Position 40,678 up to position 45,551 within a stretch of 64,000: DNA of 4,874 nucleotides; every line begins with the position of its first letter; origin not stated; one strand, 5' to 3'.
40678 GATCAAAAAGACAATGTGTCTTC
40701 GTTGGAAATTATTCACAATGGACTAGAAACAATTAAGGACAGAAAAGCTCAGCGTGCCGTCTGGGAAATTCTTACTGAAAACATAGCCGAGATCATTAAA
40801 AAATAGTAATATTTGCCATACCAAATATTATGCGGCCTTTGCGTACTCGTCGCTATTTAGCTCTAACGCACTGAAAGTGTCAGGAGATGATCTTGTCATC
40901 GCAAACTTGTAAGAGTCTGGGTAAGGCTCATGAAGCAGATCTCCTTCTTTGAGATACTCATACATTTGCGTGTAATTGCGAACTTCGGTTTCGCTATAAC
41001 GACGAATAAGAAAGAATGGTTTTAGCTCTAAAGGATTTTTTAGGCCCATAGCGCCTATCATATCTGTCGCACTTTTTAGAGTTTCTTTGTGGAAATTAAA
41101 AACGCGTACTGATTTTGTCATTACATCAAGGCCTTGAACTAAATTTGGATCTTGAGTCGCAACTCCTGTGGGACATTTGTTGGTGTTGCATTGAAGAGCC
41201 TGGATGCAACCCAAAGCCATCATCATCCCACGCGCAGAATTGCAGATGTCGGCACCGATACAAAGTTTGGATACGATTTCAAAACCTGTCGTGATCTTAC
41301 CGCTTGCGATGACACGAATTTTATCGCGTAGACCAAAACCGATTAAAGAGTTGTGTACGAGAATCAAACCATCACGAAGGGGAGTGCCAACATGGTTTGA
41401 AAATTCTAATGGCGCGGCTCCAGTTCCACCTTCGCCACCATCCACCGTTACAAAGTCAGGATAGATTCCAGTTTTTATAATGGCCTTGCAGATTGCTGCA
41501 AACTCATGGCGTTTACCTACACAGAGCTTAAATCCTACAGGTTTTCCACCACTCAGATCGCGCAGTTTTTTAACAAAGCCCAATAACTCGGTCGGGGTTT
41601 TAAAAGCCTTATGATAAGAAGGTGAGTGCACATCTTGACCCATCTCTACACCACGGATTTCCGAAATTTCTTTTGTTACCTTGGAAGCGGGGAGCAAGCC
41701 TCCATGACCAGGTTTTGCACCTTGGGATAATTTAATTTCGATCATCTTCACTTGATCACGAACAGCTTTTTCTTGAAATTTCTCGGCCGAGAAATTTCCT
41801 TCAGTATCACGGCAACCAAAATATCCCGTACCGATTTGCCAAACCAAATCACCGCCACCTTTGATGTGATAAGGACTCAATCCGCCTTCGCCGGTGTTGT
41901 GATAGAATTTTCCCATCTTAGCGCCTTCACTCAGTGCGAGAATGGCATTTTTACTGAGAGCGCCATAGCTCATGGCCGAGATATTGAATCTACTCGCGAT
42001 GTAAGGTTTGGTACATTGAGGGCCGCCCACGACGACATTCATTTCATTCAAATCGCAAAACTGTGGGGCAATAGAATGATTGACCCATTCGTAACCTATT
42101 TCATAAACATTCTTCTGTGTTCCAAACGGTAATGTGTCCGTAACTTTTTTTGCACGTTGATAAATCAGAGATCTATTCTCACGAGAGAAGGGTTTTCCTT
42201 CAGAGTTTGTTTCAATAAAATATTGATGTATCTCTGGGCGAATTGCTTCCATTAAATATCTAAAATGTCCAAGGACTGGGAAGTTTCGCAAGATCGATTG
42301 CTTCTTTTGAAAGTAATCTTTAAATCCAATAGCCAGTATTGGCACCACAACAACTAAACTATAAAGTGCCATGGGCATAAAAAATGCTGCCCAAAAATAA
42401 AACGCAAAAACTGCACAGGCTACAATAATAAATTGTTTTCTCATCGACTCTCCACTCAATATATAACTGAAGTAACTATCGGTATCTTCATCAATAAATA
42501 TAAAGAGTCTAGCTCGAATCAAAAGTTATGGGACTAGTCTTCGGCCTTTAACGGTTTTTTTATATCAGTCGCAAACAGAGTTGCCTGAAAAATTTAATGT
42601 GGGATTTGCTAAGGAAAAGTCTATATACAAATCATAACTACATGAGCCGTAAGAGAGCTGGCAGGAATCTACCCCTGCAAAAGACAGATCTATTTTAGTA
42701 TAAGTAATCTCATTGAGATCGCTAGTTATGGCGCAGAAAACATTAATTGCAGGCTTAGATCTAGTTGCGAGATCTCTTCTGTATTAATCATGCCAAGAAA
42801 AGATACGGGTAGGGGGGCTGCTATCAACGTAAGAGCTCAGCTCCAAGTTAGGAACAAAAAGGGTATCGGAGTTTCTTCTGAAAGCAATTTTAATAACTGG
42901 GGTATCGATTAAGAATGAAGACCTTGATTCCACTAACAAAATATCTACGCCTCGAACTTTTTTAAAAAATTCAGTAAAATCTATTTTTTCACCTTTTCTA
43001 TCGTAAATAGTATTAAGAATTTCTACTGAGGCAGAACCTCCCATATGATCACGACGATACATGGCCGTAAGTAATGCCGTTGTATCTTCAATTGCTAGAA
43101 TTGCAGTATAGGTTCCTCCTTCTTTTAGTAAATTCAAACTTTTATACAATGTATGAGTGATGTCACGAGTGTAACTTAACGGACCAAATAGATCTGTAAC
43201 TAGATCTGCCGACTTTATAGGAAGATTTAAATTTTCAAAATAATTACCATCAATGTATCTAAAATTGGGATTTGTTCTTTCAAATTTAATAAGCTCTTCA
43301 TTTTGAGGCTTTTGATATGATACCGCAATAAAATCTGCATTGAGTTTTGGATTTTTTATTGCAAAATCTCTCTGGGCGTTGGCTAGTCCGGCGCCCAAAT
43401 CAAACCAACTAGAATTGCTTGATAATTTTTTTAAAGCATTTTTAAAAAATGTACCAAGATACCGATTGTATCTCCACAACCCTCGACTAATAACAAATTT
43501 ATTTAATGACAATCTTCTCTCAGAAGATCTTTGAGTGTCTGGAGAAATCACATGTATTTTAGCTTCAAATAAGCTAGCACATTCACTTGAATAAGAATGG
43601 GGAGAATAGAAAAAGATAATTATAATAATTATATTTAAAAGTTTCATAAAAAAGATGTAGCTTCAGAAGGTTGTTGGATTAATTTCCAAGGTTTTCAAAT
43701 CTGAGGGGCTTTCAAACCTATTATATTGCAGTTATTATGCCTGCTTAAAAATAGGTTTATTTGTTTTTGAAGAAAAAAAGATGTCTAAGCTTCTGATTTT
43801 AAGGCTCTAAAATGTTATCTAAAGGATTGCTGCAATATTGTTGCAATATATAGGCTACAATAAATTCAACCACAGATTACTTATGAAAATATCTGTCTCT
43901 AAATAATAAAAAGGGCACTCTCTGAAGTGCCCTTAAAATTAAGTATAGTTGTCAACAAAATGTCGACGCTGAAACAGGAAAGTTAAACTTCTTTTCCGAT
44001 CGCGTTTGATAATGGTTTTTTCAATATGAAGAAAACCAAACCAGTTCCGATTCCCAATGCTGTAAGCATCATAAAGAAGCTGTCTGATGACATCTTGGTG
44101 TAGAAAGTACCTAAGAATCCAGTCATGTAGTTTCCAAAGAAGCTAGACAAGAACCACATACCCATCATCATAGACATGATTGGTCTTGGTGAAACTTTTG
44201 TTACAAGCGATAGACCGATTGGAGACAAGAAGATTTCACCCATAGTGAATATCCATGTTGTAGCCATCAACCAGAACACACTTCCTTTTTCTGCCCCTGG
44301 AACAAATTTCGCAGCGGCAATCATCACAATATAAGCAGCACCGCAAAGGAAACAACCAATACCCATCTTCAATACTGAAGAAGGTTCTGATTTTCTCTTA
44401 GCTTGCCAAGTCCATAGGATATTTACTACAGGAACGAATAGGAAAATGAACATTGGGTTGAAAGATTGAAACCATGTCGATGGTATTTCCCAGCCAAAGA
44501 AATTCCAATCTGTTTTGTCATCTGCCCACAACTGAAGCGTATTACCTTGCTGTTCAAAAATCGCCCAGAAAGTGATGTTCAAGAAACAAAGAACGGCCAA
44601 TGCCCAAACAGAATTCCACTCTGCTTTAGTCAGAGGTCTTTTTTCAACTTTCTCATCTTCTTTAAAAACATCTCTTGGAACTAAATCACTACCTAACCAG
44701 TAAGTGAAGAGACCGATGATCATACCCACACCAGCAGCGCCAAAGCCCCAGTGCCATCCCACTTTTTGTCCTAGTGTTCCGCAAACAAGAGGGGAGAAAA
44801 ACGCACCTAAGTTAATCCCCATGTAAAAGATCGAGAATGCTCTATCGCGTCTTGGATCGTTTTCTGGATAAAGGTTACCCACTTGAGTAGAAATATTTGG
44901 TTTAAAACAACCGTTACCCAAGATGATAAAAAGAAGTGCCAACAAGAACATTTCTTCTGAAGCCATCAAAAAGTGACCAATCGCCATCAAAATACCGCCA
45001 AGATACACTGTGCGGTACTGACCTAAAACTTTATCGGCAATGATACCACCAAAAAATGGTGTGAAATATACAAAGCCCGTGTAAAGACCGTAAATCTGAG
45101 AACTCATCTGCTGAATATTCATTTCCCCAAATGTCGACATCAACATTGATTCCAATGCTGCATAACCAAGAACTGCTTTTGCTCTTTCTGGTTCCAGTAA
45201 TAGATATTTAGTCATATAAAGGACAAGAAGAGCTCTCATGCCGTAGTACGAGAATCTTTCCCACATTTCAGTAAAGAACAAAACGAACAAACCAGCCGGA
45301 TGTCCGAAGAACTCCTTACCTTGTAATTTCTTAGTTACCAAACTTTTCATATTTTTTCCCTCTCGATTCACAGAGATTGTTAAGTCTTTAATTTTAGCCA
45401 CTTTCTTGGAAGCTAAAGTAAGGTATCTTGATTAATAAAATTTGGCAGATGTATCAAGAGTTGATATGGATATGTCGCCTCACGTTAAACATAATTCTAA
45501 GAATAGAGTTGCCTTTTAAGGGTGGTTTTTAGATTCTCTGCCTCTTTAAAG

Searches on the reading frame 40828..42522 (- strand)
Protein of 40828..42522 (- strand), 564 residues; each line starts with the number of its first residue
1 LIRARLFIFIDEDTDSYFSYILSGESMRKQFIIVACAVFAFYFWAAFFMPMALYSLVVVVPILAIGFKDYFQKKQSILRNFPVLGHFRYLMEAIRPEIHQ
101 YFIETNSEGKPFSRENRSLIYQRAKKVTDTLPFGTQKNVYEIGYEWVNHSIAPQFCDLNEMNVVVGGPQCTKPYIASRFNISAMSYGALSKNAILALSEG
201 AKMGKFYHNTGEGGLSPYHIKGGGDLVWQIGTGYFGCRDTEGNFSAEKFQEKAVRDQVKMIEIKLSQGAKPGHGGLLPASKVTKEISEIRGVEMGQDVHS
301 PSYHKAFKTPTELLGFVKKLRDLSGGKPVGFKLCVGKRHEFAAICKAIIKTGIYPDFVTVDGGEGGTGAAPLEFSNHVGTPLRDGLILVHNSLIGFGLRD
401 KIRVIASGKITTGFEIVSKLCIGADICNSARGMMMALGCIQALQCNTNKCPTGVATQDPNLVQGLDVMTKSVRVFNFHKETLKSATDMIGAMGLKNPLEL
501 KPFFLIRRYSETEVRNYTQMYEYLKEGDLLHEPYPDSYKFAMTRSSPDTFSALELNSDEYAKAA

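Call 49: search_protein_families(library=pfam, proteins=[window:40828-42522:-], max_evalue=0.001)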
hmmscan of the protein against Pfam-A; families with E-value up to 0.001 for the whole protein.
window:40828-42522:- (564 aa): 1 family
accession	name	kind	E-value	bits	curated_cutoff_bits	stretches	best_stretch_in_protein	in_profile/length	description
PF01645.23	Glu_synthase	-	7.5e-89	298.9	20.4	1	169-494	58-368/369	Conserved region in glutamate synthase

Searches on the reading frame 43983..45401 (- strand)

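Call 49: search_protein_families(library=pfam, proteins=[window:43983-45401:-], max_evalue=0.001)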
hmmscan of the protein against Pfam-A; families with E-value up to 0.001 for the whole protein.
window:43983-45401:- (472 aa): 2 families
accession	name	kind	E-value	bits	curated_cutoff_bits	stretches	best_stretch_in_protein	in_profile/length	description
PF00854.27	PTR2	-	6e-68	230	27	2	129-243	1-127/392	POT family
PF07690.21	MFS_1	-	3e-26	92.6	33.4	1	86-423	22-342/347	Major Facilitator Superfamily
